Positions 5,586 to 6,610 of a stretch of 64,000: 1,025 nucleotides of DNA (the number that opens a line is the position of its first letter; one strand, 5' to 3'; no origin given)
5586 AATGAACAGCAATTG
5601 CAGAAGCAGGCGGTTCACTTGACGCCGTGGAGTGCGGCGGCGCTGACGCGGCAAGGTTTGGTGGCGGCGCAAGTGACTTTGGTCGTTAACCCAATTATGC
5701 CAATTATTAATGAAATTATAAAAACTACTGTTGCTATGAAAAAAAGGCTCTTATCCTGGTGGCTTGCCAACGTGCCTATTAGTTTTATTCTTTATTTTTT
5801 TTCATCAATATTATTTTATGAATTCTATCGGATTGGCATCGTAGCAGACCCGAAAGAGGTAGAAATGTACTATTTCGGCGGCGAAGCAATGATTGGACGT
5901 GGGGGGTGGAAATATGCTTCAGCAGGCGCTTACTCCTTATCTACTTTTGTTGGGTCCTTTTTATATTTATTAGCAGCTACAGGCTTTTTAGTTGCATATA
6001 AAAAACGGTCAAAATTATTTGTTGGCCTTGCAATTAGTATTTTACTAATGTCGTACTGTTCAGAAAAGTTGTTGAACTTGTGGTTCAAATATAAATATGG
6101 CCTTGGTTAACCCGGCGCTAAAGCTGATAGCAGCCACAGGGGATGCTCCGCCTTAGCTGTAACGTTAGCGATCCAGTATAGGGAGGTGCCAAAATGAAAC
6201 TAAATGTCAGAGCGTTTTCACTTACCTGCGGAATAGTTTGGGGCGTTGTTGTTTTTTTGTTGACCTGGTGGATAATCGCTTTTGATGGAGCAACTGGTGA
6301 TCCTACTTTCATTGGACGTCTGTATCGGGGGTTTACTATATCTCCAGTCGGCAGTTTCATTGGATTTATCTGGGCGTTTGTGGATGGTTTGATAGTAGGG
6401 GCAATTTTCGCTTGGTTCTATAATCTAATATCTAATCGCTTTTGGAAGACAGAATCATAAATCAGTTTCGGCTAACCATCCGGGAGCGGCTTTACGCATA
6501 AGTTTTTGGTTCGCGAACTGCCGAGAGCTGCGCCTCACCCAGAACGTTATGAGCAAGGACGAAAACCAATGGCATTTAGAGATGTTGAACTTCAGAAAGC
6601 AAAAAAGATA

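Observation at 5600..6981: Integron-type gene-cassette array recognised by chained R'/R'' box complementarity, with no integrase in view (CALIN-like)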

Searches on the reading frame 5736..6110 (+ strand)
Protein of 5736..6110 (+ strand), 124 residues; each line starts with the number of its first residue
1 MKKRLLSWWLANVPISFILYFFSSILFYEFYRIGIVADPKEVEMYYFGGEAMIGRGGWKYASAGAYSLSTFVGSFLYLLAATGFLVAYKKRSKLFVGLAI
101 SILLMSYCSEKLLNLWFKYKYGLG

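Call 7: search_protein_families(library=pfam, proteins=[window:5736-6110:+], max_evalue=0.01)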
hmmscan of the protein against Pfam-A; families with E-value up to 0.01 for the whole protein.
window:5736-6110:+ (124 aa): 0 families

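Call 16: list_cluster_members(proteins=[P0001, window:5736-6110:+, window:7142-7756:+, window:3117-5261:+, window:5206-5538:+])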
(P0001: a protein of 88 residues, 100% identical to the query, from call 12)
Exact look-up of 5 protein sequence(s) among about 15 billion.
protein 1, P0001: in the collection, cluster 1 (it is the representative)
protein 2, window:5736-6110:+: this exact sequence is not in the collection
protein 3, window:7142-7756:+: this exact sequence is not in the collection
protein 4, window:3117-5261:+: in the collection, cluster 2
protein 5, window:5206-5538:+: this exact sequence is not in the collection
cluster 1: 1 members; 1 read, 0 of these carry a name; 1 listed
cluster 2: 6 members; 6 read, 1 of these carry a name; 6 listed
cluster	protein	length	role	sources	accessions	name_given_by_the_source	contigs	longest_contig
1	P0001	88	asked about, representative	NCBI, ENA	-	-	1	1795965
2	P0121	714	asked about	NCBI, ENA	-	-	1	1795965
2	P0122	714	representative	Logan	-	-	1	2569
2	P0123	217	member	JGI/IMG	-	predicted ATPase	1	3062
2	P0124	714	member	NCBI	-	-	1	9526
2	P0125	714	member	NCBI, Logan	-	-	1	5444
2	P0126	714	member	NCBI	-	-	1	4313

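Call 28: search_protein_families(library=padloc, proteins=[window:5736-6110:+], max_evalue=0.01)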
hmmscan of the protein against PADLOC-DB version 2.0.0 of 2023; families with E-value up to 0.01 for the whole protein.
window:5736-6110:+ (124 aa): 0 families

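Call 38: search_protein_families(library=pfam, proteins=[L003:8889-9428:+, L006:3465-3731:+], max_evalue=0.001)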
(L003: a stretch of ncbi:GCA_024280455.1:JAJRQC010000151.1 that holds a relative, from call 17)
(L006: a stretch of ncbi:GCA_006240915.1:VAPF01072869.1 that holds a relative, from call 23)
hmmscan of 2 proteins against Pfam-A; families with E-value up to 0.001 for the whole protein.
L003:8889-9428:+ (179 aa): 1 family
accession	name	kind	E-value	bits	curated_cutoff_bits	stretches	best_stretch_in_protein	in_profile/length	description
PF12358.13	DUF3644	-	6e-52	176.3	27.6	1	13-166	2-154/183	Domain of unknown function (DUF3644)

L006:3465-3731:+ (88 aa): 1 family
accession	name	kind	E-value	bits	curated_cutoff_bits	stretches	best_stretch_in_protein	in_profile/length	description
PF08299.17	Bac_DnaA_C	-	0.00074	19.9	31.5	0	3-44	25-67/69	Bacterial dnaA protein helix-turn-helix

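Call 47: find_homologous_proteins(query=window:5736-6110:+)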
Query window:5736-6110:+ (124 aa): 17 proteins with E <= 0.001 among 39 candidates.
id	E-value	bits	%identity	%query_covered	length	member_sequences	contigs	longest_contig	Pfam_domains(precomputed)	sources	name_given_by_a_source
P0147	1.1e-66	241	91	100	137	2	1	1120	-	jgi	jgi:hypothetical protein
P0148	8.4e-56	206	78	99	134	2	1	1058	-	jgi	jgi:hypothetical protein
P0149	6.2e-55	203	77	99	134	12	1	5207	-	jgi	jgi:hypothetical protein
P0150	1.4e-54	202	77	99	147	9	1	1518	-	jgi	-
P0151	1.5e-54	202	78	99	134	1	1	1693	-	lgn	-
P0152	9.8e-54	199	77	99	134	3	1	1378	-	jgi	jgi:hypothetical protein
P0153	1.2e-53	199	76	99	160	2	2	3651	-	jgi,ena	-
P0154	1.8e-53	198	76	99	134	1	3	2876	-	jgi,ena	-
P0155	4.8e-52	193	76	100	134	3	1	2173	-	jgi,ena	-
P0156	3.0e-51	191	73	99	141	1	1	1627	-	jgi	jgi:hypothetical protein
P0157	5.1e-51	190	73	99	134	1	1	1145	-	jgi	jgi:hypothetical protein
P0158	1.2e-50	189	73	99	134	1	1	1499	-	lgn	-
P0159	1.3e-50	189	74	99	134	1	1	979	-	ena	-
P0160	7.4e-47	177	73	90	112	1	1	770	-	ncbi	-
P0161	2.3e-44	169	73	90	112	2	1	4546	-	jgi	jgi:hypothetical protein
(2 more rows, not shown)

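Call 48: find_encoding_contigs(protein=P0147, flank=5000, max_places=4)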
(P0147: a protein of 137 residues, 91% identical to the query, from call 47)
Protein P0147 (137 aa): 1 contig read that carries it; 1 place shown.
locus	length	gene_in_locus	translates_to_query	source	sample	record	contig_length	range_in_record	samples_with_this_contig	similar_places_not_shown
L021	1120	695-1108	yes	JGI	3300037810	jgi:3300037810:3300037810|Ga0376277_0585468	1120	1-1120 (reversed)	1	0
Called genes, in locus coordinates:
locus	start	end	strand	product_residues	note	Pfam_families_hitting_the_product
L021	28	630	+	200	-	-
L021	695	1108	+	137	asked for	-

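Call 49: find_encoding_contigs(protein=P0149, flank=5000, max_places=4)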
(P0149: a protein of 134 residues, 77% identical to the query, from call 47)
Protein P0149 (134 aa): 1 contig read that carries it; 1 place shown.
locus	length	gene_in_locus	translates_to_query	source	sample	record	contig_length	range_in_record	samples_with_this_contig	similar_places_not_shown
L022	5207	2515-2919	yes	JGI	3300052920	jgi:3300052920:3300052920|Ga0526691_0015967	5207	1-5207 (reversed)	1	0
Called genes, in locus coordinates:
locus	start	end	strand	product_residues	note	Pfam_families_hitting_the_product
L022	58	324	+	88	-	PF17761:DUF1016_N (weak)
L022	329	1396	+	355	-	-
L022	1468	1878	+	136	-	PF11225:DUF3024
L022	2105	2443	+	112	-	-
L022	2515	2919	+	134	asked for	-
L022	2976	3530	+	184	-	-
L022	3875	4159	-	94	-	-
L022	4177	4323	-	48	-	-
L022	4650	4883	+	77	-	PF01402:RHH_1 (weak)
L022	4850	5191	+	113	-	PF02452:PemK_toxin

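Call 65: search_protein_families(library=ncbifam, proteins=[window:5736-6110:+], max_evalue=0.01)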
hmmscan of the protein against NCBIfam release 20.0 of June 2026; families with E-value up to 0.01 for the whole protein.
window:5736-6110:+ (124 aa): 0 families

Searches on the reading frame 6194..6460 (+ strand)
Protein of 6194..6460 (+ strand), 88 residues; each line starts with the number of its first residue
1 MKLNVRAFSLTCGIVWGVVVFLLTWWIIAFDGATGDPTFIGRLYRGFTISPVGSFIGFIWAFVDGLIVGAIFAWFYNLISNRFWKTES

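Call 7: search_protein_families(library=pfam, proteins=[window:6194-6460:+], max_evalue=0.01)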
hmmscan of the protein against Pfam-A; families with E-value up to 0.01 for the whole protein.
window:6194-6460:+ (88 aa): 0 families

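Call 10: find_encoding_contigs(protein=window:6194-6460:+, flank=10000, max_places=10)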
Protein window:6194-6460:+ (88 aa): no gene with exactly this product is on record in the collection.

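Call 12: find_homologous_proteins(query=window:6194-6460:+)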
Query window:6194-6460:+ (88 aa): 1002 proteins with E <= 0.001 among 1002 candidates; the best 120 are listed.
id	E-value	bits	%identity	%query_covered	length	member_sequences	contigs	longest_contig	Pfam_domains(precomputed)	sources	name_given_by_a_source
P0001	1.5e-51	191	100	100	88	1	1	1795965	-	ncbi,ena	-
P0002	5.0e-43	163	88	100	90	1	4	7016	-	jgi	-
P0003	3.4e-42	161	86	99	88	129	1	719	-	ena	-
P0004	9.9e-42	159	84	100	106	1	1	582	-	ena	-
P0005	4.7e-41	157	84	99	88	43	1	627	-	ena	-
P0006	8.0e-41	156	83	99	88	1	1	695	-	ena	-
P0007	3.2e-40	154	80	100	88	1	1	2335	-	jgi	jgi:hypothetical protein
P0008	3.5e-40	154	80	100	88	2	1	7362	-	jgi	-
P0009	3.6e-40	154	80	100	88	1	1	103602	-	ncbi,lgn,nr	ncbi:MAG: bacteriophage holin [Deltaproteobacteria bacterium]|nr:bacteriophage holin [Deltaproteobac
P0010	7.3e-40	153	76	100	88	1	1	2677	-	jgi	-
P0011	8.5e-40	153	82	100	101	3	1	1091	-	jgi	-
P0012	1.1e-39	153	75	100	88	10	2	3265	-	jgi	jgi:hypothetical protein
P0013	1.8e-39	152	80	100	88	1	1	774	-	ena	-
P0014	1.8e-39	152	80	99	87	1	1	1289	-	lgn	-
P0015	2.2e-39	152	74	100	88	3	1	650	-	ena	-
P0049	7.6e-37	144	74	100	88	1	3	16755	-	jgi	jgi:hypothetical protein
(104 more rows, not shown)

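Call 13: find_encoding_contigs(protein=P0001, flank=10000, max_places=4)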
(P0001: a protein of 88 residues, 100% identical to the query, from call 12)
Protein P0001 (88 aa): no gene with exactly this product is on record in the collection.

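Call 14: find_encoding_contigs(protein=P0009, flank=6000, max_places=4)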
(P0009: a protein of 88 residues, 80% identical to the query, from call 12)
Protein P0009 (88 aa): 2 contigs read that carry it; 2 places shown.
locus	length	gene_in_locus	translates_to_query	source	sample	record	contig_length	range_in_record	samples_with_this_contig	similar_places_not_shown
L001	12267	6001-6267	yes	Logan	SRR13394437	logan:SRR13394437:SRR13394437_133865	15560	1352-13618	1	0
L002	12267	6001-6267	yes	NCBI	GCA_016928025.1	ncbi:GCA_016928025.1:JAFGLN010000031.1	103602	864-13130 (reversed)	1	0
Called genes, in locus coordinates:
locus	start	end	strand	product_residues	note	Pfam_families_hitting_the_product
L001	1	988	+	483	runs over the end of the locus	PF05170:AsmA, PF05359:DUF748, PF13116:YhdP (weak)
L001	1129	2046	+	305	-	PF04055:Radical_SAM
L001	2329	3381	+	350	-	PF00924:MS_channel_2nd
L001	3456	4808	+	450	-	PF00668:Condensation, PF16911:PapA_C (weak)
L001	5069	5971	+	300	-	-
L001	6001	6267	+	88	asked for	-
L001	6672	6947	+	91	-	-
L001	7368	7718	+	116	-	PF00825:Ribonuclease_P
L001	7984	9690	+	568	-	PF14849:YidC_periplas, PF02096:60KD_IMP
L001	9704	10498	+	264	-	PF14804:Jag_N, PF13083:KH_KhpA-B, PF01424:R3H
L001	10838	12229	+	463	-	PF10396:TrmE_N, PF00350:Dynamin_N (faint), PF00009:GTP_EFTU (faint), PF03193:RsgA_GTPase (faint), PF12631:MnmE_helical, PF00025:Arf (faint), PF01926:MMR_HSR1, PF02421:FeoB_N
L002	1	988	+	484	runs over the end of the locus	PF05170:AsmA, PF05359:DUF748, PF13116:YhdP (weak)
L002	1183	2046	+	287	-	PF04055:Radical_SAM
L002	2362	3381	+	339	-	PF00924:MS_channel_2nd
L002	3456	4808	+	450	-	PF00668:Condensation, PF16911:PapA_C (weak)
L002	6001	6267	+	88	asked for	-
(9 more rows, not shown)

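Call 17: find_encoding_contigs(protein=P0124, flank=10000, max_places=4)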
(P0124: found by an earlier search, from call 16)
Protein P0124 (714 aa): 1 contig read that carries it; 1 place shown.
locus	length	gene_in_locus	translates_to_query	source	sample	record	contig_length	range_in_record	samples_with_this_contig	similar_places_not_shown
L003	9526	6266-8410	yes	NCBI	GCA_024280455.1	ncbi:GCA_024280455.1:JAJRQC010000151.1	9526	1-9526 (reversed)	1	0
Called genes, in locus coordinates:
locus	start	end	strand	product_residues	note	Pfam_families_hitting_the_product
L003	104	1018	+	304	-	PF00497:SBP_bac_3, PF10613:Lig_chan-Glu_bd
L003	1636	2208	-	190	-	PF02371:Transposase_20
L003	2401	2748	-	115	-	PF01548:DEDD_Tnp_IS110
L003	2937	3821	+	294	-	PF00528:BPD_transp_1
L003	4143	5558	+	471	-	PF01435:Peptidase_M48, PF13428:TPR_14 (faint), PF13432:TPR_16 (faint), PF07719:TPR_2 (faint), PF24575:TPR_Slam (faint), PF14559:TPR_19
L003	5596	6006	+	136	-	PF01402:RHH_1, PF08753:NikR_C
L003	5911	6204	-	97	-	-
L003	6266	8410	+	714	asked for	PF00005:ABC_tran (faint)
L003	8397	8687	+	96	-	-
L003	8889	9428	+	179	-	PF12358:DUF3644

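Call 22: find_encoding_contigs(protein=P0125, flank=10000, max_places=4)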
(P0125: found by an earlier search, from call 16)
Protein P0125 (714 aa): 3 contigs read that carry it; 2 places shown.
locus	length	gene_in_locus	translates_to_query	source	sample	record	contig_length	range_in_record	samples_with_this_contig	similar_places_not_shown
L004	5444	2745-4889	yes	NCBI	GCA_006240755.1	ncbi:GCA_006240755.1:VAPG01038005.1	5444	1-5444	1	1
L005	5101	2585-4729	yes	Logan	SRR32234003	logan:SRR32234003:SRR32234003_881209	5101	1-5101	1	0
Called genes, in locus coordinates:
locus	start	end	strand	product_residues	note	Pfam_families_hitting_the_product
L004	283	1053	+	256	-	PF04555:XhoI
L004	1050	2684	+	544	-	PF07669:Eco57I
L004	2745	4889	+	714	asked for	PF00005:ABC_tran (faint)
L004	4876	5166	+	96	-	-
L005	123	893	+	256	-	PF04555:XhoI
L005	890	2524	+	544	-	PF07669:Eco57I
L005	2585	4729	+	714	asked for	PF00005:ABC_tran (faint)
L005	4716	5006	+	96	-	-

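Call 23: find_encoding_contigs(protein=P0126, flank=10000, max_places=4)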
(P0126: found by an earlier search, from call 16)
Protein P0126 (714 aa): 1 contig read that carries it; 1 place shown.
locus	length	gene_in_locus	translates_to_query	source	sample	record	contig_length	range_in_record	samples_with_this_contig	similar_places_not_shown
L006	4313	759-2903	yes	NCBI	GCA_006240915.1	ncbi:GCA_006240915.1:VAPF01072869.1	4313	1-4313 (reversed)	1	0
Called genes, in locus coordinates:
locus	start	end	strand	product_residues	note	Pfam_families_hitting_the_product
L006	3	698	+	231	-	?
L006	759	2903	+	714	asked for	PF00005:ABC_tran (faint)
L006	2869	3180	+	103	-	-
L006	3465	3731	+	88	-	-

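Call 28: search_protein_families(library=padloc, proteins=[window:6194-6460:+], max_evalue=0.01)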
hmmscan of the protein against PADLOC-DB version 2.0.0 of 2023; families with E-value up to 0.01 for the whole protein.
window:6194-6460:+ (88 aa): 0 families

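Call 38: search_protein_families(library=pfam, proteins=[L003:8889-9428:+, L006:3465-3731:+], max_evalue=0.001)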
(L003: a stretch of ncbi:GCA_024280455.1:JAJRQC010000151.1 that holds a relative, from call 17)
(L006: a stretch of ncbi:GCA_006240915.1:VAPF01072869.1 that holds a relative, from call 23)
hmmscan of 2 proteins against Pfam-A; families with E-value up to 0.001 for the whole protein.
L003:8889-9428:+ (179 aa): 1 family
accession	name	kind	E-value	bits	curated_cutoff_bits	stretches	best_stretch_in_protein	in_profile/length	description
PF12358.13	DUF3644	-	6e-52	176.3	27.6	1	13-166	2-154/183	Domain of unknown function (DUF3644)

L006:3465-3731:+ (88 aa): 1 family
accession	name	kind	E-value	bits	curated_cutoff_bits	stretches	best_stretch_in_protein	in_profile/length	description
PF08299.17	Bac_DnaA_C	-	0.00074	19.9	31.5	0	3-44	25-67/69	Bacterial dnaA protein helix-turn-helix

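Call 40: find_encoding_contigs(protein=P0002, flank=5000, max_places=6)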
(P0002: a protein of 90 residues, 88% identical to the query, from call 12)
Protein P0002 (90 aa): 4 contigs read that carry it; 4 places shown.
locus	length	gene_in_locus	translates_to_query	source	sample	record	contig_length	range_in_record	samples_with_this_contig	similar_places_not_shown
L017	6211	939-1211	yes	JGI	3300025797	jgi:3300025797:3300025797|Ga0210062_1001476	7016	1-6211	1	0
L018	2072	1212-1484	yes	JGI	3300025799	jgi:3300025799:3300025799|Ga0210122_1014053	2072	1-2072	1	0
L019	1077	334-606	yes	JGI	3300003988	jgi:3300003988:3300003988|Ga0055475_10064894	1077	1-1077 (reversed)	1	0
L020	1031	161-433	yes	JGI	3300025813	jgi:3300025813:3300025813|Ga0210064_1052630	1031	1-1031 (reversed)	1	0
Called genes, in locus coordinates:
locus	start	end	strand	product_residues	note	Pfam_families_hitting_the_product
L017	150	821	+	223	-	PF00891:Methyltransf_2 (weak), PF01209:Ubie_methyltran, PF13489:Methyltransf_23, PF13649:Methyltransf_25, PF13847:Methyltransf_31, PF08241:Methyltransf_11, PF08242:Methyltransf_12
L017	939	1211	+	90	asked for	-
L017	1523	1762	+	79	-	-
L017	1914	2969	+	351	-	PF03417:AAT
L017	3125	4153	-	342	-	PF00248:Aldo_ket_red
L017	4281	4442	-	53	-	-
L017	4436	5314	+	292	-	PF06719:AraC_N, PF00165:HTH_AraC, PF12833:HTH_18, PF00165:HTH_AraC (weak)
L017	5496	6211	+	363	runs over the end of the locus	PF03492:Methyltransf_7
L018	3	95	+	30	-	?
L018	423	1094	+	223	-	PF00891:Methyltransf_2 (weak), PF01209:Ubie_methyltran, PF13489:Methyltransf_23, PF13649:Methyltransf_25, PF13847:Methyltransf_31, PF08241:Methyltransf_11, PF08242:Methyltransf_12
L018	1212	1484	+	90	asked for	-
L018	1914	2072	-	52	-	?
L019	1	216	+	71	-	?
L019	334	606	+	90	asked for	-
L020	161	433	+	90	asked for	-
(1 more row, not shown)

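Call 65: search_protein_families(library=ncbifam, proteins=[window:6194-6460:+], max_evalue=0.01)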
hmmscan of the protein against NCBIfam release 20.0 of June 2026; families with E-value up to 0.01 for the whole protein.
window:6194-6460:+ (88 aa): 1 family
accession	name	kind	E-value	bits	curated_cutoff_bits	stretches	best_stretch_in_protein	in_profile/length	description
NF037947.1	holin_4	subfamily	2.2e-24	85.7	70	1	3-77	1-75/75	bacteriophage holin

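Call 76: find_encoding_contigs(protein=P0008, flank=8000, max_places=3)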
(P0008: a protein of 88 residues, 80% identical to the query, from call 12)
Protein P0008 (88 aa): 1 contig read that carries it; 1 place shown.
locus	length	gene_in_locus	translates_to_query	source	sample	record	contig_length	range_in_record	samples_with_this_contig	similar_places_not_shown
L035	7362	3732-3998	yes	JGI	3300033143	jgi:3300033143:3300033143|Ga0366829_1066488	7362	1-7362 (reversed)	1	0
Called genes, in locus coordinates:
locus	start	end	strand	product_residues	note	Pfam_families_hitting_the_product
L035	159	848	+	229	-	PF13489:Methyltransf_23, PF13847:Methyltransf_31 (weak), PF08241:Methyltransf_11, PF08242:Methyltransf_12, PF13649:Methyltransf_25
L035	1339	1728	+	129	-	PF00903:Glyoxalase, PF12681:Glyoxalase_2 (faint)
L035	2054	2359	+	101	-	-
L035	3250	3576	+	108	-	-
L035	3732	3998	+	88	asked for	-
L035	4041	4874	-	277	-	PF00248:Aldo_ket_red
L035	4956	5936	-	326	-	PF08240:ADH_N, PF00107:ADH_zinc_N, PF13602:ADH_zinc_N_2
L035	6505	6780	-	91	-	PF00216:Bac_DNA_binding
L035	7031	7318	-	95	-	-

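Call 77: find_encoding_contigs(protein=P0049, flank=10000, max_places=3)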
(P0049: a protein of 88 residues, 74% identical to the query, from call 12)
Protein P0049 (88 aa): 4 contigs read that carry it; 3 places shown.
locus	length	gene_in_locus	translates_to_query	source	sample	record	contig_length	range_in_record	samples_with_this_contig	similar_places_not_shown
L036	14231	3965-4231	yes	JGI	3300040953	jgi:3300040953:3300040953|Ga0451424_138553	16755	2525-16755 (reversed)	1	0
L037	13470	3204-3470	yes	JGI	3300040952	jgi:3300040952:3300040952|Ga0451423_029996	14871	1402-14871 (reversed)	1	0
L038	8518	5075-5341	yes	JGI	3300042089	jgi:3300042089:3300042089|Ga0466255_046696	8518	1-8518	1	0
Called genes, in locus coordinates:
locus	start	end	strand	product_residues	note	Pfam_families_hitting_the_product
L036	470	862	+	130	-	-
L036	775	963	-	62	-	-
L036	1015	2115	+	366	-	PF08797:HIRAN (weak)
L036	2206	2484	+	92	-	-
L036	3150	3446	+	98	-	PF05015:HigB-like_toxin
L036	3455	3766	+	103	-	PF01381:HTH_3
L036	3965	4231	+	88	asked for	-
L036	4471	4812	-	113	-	PF02452:PemK_toxin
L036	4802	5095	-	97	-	PF04014:MazE_antitoxin, PF15937:PrlF_antitoxin (weak)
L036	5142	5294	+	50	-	-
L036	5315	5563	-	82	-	-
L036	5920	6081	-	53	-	PF11127:YgaP-like_TM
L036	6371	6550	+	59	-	-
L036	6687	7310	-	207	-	PF25084:LbH_EIF2B (faint), PF00132:Hexapep, PF14602:Hexapep_2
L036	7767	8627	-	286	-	PF03824:NicO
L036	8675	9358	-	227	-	PF06226:DUF1007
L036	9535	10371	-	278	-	PF13365:Trypsin_2 (weak)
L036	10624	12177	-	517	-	PF12779:WXXGXW (faint)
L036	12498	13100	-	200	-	PF01797:Y1_Tnp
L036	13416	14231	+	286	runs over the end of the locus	PF04909:Amidohydro_2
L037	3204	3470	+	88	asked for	-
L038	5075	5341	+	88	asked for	-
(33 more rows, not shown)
